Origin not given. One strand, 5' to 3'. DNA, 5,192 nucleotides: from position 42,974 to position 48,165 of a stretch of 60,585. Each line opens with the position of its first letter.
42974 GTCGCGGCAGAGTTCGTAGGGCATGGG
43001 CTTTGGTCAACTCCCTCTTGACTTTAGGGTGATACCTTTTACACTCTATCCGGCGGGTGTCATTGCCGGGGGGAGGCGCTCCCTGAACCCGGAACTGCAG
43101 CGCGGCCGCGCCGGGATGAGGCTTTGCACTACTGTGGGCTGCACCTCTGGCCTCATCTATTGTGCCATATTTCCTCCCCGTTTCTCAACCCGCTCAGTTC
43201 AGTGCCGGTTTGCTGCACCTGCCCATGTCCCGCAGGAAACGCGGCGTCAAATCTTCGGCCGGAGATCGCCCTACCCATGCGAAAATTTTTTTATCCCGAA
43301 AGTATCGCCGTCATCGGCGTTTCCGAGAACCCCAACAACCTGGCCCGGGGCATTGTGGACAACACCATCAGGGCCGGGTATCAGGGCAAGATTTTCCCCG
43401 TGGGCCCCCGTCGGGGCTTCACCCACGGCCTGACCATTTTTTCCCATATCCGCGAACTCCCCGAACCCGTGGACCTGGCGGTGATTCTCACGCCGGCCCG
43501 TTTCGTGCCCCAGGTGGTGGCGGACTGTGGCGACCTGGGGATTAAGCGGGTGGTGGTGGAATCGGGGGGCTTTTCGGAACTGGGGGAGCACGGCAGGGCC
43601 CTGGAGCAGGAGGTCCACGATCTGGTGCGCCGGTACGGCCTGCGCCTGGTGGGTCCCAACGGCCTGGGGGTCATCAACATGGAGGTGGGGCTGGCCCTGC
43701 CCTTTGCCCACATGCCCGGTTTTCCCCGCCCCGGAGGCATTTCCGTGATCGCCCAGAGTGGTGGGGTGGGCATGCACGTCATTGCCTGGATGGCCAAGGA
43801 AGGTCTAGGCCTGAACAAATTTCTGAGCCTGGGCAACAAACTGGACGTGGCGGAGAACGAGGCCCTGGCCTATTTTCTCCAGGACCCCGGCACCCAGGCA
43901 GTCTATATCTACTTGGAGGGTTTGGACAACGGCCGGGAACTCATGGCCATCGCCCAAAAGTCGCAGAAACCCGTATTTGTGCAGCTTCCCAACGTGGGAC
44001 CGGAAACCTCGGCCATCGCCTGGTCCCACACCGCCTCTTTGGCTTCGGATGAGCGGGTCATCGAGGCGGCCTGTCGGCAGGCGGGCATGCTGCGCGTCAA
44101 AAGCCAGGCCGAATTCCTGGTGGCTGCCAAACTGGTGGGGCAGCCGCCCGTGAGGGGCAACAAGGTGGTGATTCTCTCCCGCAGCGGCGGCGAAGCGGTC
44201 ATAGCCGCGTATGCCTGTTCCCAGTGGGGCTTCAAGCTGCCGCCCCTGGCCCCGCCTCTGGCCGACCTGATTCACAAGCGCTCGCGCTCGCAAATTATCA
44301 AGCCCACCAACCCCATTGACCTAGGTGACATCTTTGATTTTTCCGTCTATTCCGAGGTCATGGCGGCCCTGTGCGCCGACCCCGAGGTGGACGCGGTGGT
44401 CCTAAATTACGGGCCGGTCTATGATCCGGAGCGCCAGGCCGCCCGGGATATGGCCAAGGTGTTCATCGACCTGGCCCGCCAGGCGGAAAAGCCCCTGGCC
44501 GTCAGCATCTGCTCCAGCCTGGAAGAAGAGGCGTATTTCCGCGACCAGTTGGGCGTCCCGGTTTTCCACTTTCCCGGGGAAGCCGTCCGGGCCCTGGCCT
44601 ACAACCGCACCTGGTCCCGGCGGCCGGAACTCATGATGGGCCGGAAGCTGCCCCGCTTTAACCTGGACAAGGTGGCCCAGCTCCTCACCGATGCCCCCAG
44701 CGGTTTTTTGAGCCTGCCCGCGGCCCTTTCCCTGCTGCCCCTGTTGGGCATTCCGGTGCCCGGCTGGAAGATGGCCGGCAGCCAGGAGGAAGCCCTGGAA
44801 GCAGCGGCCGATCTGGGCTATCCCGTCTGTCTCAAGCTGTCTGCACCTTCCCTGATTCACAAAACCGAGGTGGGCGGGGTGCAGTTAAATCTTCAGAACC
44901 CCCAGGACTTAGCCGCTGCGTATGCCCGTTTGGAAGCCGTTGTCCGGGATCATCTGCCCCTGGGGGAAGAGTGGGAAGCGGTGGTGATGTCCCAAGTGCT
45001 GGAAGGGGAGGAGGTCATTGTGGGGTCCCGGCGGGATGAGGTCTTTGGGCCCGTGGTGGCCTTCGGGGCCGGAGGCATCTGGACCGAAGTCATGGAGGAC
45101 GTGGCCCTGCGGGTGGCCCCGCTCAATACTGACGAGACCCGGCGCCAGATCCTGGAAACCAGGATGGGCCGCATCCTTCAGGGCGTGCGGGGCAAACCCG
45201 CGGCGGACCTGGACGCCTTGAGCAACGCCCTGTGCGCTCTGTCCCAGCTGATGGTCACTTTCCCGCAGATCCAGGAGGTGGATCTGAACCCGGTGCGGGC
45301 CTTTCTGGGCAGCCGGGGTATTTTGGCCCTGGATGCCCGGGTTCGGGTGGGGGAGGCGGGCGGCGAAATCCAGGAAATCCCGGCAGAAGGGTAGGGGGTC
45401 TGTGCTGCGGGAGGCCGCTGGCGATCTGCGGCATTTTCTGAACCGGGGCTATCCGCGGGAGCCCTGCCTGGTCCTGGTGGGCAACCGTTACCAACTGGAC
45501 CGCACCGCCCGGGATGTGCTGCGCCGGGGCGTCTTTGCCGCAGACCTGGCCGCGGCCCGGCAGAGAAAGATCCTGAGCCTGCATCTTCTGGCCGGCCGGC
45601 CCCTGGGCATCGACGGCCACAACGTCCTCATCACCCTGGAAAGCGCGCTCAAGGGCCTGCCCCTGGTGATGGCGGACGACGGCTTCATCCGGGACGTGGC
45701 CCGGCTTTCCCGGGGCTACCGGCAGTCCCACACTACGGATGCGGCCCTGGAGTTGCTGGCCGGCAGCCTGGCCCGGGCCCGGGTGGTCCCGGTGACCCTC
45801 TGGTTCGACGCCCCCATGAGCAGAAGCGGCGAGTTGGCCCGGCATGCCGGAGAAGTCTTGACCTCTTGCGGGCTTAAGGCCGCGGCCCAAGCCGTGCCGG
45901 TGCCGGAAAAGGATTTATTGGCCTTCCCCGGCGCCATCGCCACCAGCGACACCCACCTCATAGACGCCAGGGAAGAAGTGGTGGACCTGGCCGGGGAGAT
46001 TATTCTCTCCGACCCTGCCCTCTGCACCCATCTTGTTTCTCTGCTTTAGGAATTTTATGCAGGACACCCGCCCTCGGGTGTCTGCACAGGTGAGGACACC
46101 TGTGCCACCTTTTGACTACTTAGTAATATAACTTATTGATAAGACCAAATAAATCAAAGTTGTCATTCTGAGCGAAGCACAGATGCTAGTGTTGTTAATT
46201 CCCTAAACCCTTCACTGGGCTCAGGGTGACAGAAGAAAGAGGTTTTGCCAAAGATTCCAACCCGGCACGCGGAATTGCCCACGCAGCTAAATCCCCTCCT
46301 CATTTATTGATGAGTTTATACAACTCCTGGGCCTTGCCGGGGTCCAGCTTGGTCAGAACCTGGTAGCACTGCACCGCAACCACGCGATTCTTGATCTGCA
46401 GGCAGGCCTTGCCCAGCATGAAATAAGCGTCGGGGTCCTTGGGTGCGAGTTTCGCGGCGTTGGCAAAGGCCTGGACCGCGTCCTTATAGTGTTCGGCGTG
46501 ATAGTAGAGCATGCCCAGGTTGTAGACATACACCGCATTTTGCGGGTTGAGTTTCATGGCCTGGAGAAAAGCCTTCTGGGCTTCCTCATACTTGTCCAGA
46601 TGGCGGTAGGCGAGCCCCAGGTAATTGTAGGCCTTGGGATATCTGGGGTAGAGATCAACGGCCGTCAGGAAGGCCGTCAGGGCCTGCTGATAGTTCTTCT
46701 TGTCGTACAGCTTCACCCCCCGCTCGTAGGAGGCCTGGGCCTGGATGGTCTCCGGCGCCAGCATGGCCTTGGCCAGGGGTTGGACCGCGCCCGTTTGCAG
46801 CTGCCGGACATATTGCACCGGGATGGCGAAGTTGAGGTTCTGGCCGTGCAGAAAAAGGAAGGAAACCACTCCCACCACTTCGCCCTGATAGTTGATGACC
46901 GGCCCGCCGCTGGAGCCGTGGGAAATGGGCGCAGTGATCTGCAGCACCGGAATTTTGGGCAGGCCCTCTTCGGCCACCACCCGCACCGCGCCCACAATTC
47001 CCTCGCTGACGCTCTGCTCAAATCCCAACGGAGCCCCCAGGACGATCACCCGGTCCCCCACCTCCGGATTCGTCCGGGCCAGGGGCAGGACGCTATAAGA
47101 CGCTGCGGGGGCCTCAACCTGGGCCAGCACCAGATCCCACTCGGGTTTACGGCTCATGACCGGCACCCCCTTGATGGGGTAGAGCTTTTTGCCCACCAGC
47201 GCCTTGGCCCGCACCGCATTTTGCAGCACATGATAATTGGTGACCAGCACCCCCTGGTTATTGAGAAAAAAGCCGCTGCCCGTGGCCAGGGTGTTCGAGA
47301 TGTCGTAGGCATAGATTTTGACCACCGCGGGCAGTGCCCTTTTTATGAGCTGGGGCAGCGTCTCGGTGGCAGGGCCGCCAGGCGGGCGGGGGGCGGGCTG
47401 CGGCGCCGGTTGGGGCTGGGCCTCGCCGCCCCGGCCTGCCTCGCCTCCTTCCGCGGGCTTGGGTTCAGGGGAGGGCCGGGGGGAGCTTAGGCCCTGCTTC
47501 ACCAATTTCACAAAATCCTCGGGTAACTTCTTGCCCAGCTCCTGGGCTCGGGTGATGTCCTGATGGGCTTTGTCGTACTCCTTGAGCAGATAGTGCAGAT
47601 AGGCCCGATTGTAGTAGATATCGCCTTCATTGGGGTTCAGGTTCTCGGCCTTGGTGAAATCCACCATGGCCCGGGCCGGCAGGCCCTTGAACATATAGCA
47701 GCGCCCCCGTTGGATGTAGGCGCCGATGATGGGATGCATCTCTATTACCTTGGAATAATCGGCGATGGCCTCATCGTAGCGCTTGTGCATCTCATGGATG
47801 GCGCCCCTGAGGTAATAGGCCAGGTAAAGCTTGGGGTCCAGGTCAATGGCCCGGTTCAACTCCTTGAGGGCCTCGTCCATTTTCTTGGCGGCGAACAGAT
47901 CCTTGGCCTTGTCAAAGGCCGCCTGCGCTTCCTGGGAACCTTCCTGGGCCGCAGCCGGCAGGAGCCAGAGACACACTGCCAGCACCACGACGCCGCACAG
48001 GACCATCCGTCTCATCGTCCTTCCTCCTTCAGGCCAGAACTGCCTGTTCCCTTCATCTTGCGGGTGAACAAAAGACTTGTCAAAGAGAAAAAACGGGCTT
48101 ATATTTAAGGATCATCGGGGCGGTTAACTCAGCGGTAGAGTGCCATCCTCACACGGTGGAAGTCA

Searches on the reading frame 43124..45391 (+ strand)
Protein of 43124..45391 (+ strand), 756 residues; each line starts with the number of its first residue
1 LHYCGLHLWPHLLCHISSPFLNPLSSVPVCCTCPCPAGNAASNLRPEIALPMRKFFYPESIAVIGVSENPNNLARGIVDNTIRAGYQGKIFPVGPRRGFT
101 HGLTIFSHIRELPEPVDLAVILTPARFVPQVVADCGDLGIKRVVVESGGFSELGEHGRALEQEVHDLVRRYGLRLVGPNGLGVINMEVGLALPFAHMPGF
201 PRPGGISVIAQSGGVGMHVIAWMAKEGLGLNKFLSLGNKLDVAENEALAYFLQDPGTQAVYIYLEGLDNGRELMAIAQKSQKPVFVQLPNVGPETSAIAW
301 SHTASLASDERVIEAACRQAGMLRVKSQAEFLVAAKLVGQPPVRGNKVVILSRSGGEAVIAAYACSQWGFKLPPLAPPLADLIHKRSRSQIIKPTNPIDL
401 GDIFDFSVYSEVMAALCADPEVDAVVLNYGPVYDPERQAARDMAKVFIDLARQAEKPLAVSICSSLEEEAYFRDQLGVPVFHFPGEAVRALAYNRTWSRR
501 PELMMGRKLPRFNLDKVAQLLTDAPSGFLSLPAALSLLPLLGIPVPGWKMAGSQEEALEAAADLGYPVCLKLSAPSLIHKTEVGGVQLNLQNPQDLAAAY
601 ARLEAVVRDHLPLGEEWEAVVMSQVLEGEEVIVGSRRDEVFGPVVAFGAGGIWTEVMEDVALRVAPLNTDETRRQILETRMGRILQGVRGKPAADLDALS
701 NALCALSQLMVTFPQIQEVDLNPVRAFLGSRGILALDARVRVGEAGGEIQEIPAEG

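Call 27: search_protein_families(library=pfam, proteins=[window:43124-45391:+], max_evalue=0.00001)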
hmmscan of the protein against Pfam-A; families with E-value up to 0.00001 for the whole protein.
window:43124-45391:+ (756 aa): 5 families
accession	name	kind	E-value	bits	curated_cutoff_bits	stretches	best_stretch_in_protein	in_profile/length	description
PF13549.11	ATP-grasp_5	-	2.5e-64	217.1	27.6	1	528-742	9-221/221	ATP-grasp domain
PF13607.11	Succ_CoA_lig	-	5.9e-40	136.6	27.4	1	203-337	1-137/138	Succinyl-CoA ligase like flavodoxin domain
PF13380.12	CoA_binding_2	-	2.3e-20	73.6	22.8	1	60-185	2-115/116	CoA binding domain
PF02629.25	CoA_binding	-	2e-10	41.7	22.3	1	58-145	3-93/97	CoA binding domain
PF19045.5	Ligase_CoA_2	-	5.8e-06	26.9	23.7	0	348-500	1-157/162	Ligase-CoA domain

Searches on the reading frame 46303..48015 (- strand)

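Call 27: search_protein_families(library=pfam, proteins=[window:46303-48015:-], max_evalue=0.00001)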
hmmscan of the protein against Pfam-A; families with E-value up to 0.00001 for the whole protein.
window:46303-48015:- (571 aa): 18 families
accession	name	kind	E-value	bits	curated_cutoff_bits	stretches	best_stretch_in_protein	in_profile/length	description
PF07719.23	TPR_2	-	4.1e-43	142.4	27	1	460-493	1-34/34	Tetratricopeptide repeat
PF00515.34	TPR_1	-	2.8e-37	125.5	27.8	2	460-493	1-34/34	Tetratricopeptide repeat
PF13414.12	TPR_11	-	8.6e-29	99.4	26.8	2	40-75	4-39/42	TPR repeat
PF13432.12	TPR_16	-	2.9e-27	95.2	32.7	3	431-494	2-65/65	Tetratricopeptide repeat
PF13365.12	Trypsin_2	-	1.9e-26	93.9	27.6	1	246-383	1-144/144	Trypsin-like peptidase domain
PF13181.12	TPR_8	-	3.8e-25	86.3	25.7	0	461-493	2-34/34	Tetratricopeptide repeat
PF13431.12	TPR_17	-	3.8e-23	80.2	24.4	1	448-481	1-34/34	Tetratricopeptide repeat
PF13428.12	TPR_14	-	6.1e-17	60.9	23.5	0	498-536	5-43/44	Tetratricopeptide repeat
PF14559.12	TPR_19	-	8.9e-16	58.4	25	0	507-563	4-59/68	Tetratricopeptide repeat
PF13371.12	TPR_9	-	7.7e-15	55.1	35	0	487-531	22-66/73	Tetratricopeptide repeat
PF13424.12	TPR_12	-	7.3e-14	52.2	30.1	0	461-524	4-75/77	Tetratricopeptide repeat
PF12895.13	ANAPC3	-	3.9e-11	43.5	27.2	0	488-550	17-78/82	Anaphase-promoting complex, cyclosome, subunit 3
PF00089.32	Trypsin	-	7.4e-10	39.5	20.6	1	246-404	27-217/220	Trypsin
PF13174.12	TPR_6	-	1e-09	38.8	26.3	0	66-95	2-31/33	Tetratricopeptide repeat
PF23914.1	TPR_CcmH_CycH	-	2.8e-07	30.9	42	0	491-557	47-113/158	Cytochrome c-type biogenesis protein H TPR domain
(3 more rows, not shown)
